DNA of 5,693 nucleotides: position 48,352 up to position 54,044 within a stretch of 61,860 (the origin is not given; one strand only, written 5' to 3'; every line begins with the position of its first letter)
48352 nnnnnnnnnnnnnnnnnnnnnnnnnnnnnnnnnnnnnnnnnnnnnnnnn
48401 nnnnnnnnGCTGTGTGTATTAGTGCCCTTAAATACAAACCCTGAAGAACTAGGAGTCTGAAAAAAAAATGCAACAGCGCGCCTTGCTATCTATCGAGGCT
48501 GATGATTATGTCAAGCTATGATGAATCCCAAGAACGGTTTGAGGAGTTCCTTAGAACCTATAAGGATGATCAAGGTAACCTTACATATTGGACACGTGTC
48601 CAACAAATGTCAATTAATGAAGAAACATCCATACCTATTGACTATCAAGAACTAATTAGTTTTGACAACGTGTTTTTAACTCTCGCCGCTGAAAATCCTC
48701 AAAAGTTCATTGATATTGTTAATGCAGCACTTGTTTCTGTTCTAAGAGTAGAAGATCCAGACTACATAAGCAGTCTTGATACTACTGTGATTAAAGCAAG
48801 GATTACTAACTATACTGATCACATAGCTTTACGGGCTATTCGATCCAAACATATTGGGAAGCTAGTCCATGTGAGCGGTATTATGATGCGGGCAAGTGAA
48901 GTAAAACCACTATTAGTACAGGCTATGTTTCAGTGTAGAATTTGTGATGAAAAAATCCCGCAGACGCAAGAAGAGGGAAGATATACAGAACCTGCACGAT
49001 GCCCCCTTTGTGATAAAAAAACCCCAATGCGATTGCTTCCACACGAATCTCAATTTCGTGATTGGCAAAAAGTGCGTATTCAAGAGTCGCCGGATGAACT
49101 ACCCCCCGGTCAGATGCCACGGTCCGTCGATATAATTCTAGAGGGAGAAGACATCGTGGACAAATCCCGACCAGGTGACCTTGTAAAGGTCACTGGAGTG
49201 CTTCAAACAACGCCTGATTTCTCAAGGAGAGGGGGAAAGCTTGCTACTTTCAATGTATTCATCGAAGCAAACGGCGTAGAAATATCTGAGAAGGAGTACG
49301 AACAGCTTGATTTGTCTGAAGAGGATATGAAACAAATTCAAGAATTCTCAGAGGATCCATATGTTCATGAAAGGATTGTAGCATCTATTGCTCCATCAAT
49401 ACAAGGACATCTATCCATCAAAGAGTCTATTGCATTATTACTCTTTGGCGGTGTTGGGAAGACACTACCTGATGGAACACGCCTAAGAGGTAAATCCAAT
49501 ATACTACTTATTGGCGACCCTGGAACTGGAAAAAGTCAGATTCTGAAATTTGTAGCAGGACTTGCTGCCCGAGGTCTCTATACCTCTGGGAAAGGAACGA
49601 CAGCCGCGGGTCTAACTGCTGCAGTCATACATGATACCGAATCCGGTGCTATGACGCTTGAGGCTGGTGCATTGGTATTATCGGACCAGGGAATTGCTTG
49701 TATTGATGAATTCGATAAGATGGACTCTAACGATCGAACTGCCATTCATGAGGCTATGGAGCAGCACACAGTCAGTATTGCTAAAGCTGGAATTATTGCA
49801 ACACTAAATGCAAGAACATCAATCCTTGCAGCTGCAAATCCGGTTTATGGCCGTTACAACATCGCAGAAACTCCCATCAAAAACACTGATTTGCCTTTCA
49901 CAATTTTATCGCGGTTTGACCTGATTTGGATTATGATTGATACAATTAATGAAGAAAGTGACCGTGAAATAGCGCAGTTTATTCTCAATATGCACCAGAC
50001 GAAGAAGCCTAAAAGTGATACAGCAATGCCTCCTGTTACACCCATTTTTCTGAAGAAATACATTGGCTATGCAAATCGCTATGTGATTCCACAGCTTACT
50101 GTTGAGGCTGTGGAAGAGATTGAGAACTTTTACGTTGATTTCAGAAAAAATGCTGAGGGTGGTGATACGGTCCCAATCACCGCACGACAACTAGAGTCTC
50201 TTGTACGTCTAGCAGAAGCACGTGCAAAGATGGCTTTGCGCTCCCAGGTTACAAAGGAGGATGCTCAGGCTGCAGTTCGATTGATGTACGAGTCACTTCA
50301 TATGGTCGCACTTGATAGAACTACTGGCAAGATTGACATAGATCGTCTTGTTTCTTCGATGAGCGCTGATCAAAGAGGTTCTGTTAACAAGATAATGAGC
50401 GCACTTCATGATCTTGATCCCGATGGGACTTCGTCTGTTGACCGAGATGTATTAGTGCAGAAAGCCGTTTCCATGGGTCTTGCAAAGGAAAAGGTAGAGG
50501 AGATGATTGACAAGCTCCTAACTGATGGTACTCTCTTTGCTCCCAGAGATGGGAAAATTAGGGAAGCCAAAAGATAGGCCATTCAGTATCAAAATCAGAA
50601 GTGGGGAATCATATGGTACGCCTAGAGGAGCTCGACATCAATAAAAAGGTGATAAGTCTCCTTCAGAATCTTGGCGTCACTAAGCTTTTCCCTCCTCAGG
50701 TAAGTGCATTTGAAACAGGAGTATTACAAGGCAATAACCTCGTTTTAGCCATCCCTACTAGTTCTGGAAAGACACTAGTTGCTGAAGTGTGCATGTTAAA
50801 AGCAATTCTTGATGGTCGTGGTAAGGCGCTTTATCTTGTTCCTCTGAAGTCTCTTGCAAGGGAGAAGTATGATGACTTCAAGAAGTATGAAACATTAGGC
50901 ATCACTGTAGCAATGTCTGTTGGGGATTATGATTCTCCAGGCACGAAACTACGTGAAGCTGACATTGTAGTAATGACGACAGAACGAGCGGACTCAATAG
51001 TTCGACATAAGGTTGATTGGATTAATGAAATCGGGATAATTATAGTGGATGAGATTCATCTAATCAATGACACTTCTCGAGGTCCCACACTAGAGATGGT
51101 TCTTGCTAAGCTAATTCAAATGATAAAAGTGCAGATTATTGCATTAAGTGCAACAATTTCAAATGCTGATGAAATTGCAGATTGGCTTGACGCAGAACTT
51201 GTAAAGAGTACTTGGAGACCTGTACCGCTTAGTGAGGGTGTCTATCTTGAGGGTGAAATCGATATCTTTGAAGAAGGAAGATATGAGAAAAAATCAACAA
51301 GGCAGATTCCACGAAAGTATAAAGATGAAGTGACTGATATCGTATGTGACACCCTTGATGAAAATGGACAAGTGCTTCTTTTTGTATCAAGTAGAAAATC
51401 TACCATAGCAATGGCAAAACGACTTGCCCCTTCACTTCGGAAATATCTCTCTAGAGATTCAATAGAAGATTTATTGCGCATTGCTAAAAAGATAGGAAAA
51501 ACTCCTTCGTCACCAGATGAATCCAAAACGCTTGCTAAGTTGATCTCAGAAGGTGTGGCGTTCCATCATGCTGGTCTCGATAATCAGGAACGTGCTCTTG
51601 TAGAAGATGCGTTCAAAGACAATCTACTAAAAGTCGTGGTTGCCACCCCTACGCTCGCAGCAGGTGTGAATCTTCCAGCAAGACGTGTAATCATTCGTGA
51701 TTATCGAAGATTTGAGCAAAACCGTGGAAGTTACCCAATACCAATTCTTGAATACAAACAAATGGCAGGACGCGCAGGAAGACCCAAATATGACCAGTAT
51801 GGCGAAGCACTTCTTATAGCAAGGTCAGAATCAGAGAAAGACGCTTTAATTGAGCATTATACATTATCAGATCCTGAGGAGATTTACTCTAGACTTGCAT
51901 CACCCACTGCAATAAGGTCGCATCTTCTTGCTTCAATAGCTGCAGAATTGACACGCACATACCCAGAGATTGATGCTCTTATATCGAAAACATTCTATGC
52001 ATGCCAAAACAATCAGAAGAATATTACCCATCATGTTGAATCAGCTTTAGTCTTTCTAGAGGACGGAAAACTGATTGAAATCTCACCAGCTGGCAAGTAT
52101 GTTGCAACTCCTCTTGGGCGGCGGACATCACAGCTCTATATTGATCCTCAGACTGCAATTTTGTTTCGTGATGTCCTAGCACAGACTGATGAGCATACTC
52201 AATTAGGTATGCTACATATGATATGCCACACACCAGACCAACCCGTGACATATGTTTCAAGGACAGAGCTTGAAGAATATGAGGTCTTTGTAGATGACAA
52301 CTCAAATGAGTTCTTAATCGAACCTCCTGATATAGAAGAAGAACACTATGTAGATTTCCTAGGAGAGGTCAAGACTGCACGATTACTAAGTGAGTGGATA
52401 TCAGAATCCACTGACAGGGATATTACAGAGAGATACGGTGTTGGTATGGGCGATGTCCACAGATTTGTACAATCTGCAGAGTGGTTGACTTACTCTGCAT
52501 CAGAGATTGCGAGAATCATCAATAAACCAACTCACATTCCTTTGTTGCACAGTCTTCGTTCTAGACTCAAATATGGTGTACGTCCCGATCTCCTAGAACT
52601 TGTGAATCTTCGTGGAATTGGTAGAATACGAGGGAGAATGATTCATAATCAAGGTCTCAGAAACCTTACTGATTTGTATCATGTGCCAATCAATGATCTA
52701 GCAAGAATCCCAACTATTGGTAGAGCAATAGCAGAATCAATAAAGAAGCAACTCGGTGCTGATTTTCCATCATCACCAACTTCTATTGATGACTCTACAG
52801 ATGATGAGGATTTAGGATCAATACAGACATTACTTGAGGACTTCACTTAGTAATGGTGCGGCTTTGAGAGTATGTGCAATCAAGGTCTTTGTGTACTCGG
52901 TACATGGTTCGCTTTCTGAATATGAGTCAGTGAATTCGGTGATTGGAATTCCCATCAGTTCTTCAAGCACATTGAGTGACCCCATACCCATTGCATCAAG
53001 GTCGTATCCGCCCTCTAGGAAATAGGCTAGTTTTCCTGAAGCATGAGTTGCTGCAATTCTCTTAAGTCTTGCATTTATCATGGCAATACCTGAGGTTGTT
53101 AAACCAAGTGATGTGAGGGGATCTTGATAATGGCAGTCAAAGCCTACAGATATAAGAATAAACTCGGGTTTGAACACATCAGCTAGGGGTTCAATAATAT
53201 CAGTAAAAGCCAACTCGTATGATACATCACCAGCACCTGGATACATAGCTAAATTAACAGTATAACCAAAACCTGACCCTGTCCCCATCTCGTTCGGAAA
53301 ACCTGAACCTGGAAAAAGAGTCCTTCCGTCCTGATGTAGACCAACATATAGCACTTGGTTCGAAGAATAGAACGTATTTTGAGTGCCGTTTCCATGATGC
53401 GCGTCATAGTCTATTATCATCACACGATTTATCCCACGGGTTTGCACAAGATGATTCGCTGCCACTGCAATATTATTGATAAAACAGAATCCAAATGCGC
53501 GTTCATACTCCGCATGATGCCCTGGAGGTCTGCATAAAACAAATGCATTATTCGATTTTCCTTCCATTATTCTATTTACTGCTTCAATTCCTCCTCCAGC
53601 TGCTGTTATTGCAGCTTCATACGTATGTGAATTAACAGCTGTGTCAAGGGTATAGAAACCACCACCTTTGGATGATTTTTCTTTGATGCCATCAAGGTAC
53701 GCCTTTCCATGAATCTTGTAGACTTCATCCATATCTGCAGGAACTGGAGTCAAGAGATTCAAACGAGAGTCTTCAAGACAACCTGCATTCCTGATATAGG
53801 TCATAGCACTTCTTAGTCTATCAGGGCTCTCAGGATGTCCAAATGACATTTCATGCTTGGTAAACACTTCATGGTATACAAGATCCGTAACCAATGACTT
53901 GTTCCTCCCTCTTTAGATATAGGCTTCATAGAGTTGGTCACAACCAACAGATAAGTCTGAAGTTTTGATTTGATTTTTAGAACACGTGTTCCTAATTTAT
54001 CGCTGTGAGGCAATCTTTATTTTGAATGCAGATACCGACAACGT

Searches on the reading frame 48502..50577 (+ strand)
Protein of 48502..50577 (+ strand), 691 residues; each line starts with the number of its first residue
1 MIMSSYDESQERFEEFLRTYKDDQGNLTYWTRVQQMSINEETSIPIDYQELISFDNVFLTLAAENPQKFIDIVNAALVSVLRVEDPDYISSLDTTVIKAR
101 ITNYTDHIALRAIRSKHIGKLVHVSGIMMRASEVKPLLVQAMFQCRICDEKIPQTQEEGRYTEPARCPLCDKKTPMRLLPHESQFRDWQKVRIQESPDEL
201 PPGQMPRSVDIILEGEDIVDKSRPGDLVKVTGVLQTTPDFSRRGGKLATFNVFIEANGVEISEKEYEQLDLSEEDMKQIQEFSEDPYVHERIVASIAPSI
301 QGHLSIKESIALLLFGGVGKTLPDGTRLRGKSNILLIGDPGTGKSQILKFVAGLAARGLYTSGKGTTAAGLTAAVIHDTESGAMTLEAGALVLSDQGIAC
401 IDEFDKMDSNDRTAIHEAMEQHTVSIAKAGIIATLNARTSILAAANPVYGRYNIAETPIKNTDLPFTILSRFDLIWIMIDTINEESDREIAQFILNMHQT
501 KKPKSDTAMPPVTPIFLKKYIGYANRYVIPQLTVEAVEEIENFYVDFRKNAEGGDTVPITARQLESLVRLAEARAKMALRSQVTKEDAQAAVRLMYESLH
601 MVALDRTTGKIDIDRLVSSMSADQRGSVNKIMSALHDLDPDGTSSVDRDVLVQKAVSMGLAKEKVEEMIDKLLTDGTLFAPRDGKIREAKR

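Call 44: search_protein_families(library=pfam, proteins=[window:48502-50577:+], max_evalue=0.001)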
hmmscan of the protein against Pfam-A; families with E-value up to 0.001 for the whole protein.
window:48502-50577:+ (691 aa): 8 families
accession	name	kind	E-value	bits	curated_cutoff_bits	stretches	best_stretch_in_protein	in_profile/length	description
PF00493.29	MCM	-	9e-96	319.7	23.3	1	275-498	1-224/224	MCM P-loop domain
PF17207.9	MCM_OB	-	7e-39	132.9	24.8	1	110-237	2-125/126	MCM OB domain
PF17855.7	MCM_lid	-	1.8e-26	92.9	27.4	1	516-599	2-87/87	MCM AAA-lid domain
PF14551.11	MCM_N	-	2.5e-14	53.9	24.9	1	10-102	1-94/95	MCM N-terminal domain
PF01078.27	Mg_chelatase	-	1.1e-08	35.2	20.3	1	382-448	93-159/207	Magnesium chelatase, subunit ChlI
PF07728.20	AAA_5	-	1.9e-07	31.6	22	1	333-451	1-127/139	AAA domain (dynein-related subfamily)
PF07726.17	AAA_3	-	1.3e-05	25.5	27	1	334-456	2-123/131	ATPase family associated with various cellular activities (AAA)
PF00004.35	AAA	-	0.00012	23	21.2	1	334-425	1-98/131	ATPase family associated with various cellular activities (AAA)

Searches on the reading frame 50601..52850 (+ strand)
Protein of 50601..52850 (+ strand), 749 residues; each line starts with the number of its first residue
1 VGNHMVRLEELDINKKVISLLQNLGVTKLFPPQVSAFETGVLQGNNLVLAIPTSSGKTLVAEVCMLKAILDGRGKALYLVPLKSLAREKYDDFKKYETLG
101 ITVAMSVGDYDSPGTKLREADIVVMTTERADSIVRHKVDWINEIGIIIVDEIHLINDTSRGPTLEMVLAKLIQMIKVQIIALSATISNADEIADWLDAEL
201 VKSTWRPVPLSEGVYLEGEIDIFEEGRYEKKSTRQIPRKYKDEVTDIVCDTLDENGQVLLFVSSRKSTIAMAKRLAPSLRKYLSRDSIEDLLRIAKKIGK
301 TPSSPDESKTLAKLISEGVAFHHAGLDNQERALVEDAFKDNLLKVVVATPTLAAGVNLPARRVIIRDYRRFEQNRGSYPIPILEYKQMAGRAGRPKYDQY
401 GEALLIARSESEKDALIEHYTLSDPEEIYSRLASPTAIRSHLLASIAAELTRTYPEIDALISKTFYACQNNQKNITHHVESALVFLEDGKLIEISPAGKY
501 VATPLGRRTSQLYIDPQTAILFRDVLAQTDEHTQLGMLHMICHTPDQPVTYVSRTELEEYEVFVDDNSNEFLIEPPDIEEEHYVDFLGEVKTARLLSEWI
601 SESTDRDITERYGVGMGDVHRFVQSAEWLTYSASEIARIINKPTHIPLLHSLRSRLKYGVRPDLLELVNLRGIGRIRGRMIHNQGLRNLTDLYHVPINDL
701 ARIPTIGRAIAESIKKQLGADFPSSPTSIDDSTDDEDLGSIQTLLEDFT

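Call 45: search_protein_families(library=pfam, proteins=[window:50601-52850:+], max_evalue=0.001)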
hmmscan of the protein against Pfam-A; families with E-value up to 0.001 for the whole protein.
window:50601-52850:+ (749 aa): 7 families
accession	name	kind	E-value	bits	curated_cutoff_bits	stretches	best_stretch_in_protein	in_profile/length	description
PF21280.2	Helicase_dom4_arc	-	2.3e-34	118.4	27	1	535-659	1-125/125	Archaeal helicase, domain 4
PF00270.35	DEAD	-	4.7e-32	111.5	26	1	32-191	3-166/167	DEAD/DEAH box helicase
PF04851.21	ResIII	-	3.1e-11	43.9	22.5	1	43-187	22-163/164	Type III restriction enzyme, res subunit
PF00271.37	Helicase_C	-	9.3e-11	42.4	23.5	1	316-395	39-109/110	Helicase conserved C-terminal domain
PF22527.2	DEXQc_Suv3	-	1.2e-07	31.9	27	1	52-167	21-117/154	DEXQ-box helicase domain of Suv3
PF20470.4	HTH_61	-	9.6e-06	26.3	24.3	1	401-493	1-92/92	Helix-turn-helix domain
PF14520.12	HHH_5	-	0.00015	22.6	27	1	665-718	2-55/57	Helix-hairpin-helix domain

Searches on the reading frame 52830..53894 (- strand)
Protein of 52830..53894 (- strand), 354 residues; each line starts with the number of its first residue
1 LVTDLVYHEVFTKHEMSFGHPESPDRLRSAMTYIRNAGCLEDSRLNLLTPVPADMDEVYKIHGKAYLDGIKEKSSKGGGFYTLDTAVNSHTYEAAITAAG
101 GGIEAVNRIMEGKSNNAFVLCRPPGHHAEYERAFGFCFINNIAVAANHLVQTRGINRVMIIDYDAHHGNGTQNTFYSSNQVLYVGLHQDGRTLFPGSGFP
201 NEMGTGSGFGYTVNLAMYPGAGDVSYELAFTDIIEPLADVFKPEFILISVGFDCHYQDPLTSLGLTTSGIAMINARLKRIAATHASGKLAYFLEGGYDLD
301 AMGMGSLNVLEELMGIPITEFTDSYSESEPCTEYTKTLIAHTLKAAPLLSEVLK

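Call 42: search_protein_families(library=pfam, proteins=[window:52830-53894:-], max_evalue=0.1)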
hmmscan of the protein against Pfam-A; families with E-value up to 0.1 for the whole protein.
window:52830-53894:- (354 aa): 1 family
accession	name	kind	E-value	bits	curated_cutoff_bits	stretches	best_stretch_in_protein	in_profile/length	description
PF00850.24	Hist_deacetyl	-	6.5e-88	295.4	27.9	1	20-311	1-296/298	Histone deacetylase domain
